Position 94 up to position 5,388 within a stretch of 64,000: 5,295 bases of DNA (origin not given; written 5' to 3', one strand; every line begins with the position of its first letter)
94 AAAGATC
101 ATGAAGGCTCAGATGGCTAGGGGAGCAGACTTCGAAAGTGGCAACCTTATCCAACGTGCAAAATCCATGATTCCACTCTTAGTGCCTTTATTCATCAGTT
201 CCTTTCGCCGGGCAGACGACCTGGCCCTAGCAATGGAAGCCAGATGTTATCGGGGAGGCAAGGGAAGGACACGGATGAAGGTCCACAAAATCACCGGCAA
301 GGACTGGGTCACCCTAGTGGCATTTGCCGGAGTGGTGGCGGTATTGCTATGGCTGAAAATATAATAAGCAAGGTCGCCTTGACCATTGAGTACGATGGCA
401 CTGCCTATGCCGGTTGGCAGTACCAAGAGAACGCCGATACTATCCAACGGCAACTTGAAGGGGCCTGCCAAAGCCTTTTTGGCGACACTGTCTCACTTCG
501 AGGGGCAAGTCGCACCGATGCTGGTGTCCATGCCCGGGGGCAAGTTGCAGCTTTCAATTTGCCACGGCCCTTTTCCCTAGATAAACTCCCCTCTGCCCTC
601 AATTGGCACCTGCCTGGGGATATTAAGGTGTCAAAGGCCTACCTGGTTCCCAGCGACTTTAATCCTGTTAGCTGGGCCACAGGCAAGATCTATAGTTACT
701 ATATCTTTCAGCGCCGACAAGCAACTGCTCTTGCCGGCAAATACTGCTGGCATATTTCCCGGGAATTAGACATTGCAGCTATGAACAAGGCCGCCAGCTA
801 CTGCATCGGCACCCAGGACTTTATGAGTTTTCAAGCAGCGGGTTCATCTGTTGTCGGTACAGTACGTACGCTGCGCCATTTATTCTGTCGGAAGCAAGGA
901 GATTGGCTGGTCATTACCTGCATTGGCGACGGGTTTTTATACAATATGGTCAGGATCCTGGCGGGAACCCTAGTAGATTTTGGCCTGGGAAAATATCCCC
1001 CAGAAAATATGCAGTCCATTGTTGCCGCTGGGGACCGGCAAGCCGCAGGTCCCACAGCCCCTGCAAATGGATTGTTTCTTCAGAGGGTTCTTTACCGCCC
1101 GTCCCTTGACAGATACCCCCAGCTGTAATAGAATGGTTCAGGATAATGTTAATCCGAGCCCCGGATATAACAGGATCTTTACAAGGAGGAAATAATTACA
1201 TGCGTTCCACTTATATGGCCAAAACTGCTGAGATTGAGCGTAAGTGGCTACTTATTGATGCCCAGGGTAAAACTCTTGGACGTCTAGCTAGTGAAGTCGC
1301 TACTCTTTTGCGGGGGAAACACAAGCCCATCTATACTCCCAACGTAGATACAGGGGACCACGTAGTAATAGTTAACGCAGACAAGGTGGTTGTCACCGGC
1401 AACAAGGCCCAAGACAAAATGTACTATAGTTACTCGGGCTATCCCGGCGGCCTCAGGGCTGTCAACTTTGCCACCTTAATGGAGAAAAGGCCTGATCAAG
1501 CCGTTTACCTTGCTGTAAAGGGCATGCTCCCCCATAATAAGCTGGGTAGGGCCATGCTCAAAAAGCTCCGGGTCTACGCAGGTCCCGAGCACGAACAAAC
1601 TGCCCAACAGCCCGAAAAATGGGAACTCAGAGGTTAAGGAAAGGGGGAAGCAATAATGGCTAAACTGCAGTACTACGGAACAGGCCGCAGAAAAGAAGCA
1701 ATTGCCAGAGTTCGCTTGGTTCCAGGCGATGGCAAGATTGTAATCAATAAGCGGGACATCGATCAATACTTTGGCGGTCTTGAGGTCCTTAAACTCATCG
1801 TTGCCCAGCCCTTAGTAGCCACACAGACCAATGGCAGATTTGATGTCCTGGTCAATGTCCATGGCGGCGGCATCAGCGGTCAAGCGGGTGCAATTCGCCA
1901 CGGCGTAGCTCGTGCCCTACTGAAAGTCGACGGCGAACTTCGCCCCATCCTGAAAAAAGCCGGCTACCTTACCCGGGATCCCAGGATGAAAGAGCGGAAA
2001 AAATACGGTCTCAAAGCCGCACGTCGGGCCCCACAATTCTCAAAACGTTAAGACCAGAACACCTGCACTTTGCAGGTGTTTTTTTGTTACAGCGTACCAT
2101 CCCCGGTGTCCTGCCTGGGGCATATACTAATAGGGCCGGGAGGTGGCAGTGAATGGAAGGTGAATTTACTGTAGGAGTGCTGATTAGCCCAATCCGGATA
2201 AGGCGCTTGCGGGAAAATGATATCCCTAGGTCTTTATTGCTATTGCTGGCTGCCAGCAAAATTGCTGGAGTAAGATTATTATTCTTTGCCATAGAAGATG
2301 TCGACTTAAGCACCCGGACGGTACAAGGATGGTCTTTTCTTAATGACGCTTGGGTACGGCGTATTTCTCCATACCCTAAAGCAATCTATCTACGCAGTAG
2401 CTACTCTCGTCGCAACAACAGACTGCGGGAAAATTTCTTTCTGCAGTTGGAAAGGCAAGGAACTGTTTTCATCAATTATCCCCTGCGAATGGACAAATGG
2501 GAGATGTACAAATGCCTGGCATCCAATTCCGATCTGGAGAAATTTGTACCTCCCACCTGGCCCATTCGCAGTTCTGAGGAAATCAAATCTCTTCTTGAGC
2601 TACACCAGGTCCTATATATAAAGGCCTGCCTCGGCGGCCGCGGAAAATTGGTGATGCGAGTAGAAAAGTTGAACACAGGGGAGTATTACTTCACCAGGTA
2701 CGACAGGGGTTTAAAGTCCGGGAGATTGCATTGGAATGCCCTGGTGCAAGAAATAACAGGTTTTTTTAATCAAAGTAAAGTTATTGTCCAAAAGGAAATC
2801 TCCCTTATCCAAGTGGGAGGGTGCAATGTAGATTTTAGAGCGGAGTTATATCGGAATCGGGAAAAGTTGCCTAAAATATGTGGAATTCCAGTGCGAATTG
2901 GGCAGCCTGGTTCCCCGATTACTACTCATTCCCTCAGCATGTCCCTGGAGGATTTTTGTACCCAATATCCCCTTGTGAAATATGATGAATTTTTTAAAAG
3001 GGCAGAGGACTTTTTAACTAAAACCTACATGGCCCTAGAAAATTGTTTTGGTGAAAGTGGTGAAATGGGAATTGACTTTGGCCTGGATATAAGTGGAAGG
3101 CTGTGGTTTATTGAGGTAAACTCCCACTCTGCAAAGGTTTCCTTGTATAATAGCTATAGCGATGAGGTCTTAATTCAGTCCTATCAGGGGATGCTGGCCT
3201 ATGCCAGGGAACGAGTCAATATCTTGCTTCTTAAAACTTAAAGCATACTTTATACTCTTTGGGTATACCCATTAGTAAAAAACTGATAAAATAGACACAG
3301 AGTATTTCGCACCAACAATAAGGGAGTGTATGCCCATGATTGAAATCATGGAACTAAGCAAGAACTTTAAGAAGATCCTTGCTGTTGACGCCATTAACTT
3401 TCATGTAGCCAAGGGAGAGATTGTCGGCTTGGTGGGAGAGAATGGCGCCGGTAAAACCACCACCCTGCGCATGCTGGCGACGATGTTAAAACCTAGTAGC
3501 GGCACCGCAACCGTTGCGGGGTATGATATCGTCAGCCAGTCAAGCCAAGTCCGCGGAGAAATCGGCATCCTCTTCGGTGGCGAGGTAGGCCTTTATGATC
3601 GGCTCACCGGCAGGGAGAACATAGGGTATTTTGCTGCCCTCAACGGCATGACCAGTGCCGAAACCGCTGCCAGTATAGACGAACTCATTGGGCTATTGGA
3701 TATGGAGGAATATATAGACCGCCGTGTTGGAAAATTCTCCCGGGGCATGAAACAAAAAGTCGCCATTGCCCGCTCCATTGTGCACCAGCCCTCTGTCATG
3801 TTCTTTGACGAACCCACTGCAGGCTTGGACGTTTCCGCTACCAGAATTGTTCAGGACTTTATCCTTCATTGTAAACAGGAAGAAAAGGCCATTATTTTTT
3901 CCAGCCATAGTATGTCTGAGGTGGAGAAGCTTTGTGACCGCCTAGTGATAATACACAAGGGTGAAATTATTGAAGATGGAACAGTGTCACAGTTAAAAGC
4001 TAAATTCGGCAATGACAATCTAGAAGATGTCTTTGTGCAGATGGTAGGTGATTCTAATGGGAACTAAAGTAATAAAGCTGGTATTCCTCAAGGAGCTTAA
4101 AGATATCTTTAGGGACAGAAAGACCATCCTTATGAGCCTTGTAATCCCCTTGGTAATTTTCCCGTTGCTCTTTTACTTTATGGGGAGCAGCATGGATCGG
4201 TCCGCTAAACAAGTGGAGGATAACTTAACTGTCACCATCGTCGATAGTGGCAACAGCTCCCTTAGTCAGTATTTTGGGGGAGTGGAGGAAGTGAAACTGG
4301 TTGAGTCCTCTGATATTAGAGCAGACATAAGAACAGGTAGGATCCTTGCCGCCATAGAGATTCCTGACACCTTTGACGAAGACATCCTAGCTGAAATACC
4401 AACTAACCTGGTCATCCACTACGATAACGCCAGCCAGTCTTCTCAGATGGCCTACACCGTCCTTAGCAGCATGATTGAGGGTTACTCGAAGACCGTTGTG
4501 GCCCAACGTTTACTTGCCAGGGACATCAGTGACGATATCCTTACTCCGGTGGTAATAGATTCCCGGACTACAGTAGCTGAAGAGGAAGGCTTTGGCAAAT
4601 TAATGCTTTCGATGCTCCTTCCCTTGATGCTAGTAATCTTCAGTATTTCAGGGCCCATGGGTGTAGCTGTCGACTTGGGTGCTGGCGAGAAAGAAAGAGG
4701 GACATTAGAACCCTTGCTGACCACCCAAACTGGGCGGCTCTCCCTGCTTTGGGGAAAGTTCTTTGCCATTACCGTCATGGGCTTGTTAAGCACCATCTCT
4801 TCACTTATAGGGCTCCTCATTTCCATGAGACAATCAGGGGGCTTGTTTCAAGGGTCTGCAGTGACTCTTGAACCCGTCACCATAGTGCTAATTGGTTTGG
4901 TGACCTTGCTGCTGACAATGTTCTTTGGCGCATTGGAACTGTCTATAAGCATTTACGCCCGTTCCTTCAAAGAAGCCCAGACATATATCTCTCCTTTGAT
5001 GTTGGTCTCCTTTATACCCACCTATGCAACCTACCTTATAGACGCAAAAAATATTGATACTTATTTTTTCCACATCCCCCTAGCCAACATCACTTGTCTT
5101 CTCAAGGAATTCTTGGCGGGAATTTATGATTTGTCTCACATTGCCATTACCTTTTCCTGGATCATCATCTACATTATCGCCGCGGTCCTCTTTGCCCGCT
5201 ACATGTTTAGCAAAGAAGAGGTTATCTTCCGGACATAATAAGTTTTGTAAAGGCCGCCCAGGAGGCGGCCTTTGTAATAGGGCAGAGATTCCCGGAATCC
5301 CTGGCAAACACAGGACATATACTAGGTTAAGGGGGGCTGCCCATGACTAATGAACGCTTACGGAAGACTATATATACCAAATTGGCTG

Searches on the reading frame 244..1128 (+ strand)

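Call 40: search_protein_families(library=ncbifam, max_evalue=1e-10, proteins=[window:244-1128:+])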
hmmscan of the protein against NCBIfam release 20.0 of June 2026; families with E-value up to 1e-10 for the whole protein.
window:244-1128:+ (294 aa): 2 families
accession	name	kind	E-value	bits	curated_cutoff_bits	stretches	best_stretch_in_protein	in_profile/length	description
TIGR00071.1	hisT_truA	equivalog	9.1e-53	179.3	142.85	1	43-279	2-228/228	tRNA pseudouridine(38-40) synthase TruA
NF000622.1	PRK00021.3-3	equivalog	5.1e-29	101.6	308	1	45-284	2-227/265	tRNA pseudouridine(38-40) synthase TruA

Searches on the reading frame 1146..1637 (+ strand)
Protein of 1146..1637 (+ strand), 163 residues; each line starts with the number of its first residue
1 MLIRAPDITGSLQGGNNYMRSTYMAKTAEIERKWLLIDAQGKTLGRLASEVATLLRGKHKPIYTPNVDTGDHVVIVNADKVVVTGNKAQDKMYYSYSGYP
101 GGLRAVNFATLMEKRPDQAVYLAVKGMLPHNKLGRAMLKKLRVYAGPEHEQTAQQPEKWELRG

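Call 40: search_protein_families(library=ncbifam, max_evalue=1e-10, proteins=[window:1146-1637:+])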
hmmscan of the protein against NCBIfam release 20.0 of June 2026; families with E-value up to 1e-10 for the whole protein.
window:1146-1637:+ (163 aa): 3 families
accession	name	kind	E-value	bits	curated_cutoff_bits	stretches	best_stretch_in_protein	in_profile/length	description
TIGR01066.1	rplM_bact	equivalog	2.8e-61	205.4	93.05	1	23-160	2-140/141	50S ribosomal protein L13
NF005004.0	PRK06394.1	equivalog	7.9e-19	68.1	146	1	32-154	4-116/149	50S ribosomal protein L13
TIGR01077.1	L13_A_E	equivalog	7.3e-17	62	98.9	1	36-151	2-106/141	50S ribosomal protein L13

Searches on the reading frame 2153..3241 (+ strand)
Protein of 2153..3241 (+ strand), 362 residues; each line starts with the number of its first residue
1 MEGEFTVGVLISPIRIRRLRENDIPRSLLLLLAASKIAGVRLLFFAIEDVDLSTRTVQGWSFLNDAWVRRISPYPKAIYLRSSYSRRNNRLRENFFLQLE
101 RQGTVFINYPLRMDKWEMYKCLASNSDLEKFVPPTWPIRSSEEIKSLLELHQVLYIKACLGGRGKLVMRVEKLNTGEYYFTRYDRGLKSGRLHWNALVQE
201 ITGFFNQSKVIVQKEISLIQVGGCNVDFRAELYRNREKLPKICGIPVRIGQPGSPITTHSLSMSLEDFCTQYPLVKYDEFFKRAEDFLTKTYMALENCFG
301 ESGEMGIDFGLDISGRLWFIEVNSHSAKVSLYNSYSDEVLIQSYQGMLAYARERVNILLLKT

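Call 40: search_protein_families(library=ncbifam, max_evalue=1e-10, proteins=[window:2153-3241:+])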
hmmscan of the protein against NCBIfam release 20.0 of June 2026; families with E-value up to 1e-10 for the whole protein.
window:2153-3241:+ (362 aa): 0 families

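Call 69: search_protein_families(library=pfam, max_evalue=0.00001, proteins=[window:2153-3241:+])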
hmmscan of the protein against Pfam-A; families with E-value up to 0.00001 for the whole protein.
window:2153-3241:+ (362 aa): 1 family
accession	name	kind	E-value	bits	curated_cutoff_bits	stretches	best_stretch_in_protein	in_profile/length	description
PF14398.11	ATPgrasp_YheCD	-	1.7e-55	188.5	26.8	1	104-352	2-253/255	YheC/D like ATP-grasp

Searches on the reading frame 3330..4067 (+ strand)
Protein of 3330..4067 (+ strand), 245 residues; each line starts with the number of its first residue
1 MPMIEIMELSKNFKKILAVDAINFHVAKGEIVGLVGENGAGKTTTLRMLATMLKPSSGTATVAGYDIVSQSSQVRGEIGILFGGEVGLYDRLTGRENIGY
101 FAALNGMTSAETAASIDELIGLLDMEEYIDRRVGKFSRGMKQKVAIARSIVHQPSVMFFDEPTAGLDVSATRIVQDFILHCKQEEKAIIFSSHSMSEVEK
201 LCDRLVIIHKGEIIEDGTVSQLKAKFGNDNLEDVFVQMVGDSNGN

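Call 40: search_protein_families(library=ncbifam, max_evalue=1e-10, proteins=[window:3330-4067:+])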
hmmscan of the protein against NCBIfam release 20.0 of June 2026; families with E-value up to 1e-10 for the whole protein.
window:3330-4067:+ (245 aa): 175 families (the best 25 are shown)
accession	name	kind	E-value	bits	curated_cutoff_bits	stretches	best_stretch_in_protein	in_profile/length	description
TIGR01188.1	drrA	subfamily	1.5e-78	264.2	312.45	1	11-232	1-221/302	daunorubicin resistance ABC transporter, ATP-binding protein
TIGR03522.1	GldA_ABC_ATP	equivalog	3.6e-53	181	402.6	1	4-226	3-223/301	gliding motility-associated ABC transporter ATP-binding subunit GldA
NF033858.1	ABC2_perm_RbbA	equivalog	1e-52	179.2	1050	1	3-243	266-505/909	ribosome-associated ATPase/putative transporter RbbA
TIGR03864.1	PQQ_ABC_ATP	hypoth_equivalog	1.7e-52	178.2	302.25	1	4-238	2-235/236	ABC transporter, ATP-binding subunit, PQQ-dependent alcohol dehydrogenase system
NF010060.0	PRK13537.1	equivalog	4.5e-47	160.4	521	1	2-231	14-243/314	nodulation factor ABC transporter ATP-binding protein NodI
TIGR03740.1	galliderm_ABC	subfamily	2.4e-45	154.9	309.75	1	5-239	2-222/223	lantibiotic protection ABC transporter ATP-binding subunit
NF010059.0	PRK13536.1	equivalog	1.7e-44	152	549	1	4-222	44-261/342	nodulation factor ABC transporter ATP-binding protein NodI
TIGR01257.1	rim_protein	equivalog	1.5e-41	141.5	4012.85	1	16-230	1952-2165/2272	rim ABC transporter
TIGR01288.1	nodI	equivalog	5.5e-41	140.5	424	1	4-222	5-222/303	nodulation factor ABC transporter ATP-binding protein NodI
TIGR04406.1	LPS_export_lptB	equivalog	2.9e-40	138.1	240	1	5-223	3-223/239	LPS export ABC transporter ATP-binding protein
TIGR04521.1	ECF_ATPase_2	equivalog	7.8e-40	136.7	330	1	17-222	19-232/279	energy-coupling factor transporter ATPase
TIGR01186.1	proV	subfamily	1e-38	133.4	326.6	1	17-234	7-229/363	betaine/proline/choline family ABC transporter ATP-binding protein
NF008513.0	PRK11432.1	equivalog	3.7e-38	131.3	496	1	4-224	7-226/351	ferric ABC transporter ATP-binding protein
TIGR00968.1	3a0106s01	subfamily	8.1e-38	130.3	342.75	1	4-225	1-221/237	sulfate ABC transporter ATP-binding protein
TIGR04520.1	ECF_ATPase_1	equivalog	6.6e-37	127.4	315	1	4-223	1-224/269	energy-coupling factor transporter ATPase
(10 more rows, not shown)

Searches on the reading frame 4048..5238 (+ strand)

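Call 40: search_protein_families(library=ncbifam, max_evalue=1e-10, proteins=[window:4048-5238:+])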
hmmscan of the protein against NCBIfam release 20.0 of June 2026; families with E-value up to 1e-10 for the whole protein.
window:4048-5238:+ (396 aa): 1 family
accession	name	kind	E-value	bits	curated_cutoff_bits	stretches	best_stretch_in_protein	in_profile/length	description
NF041647.1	ABC_perm_CPBP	equivalog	5.5e-91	306.2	435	1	6-395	2-400/636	ABC transporter permease subunit/CPBP intramembrane protease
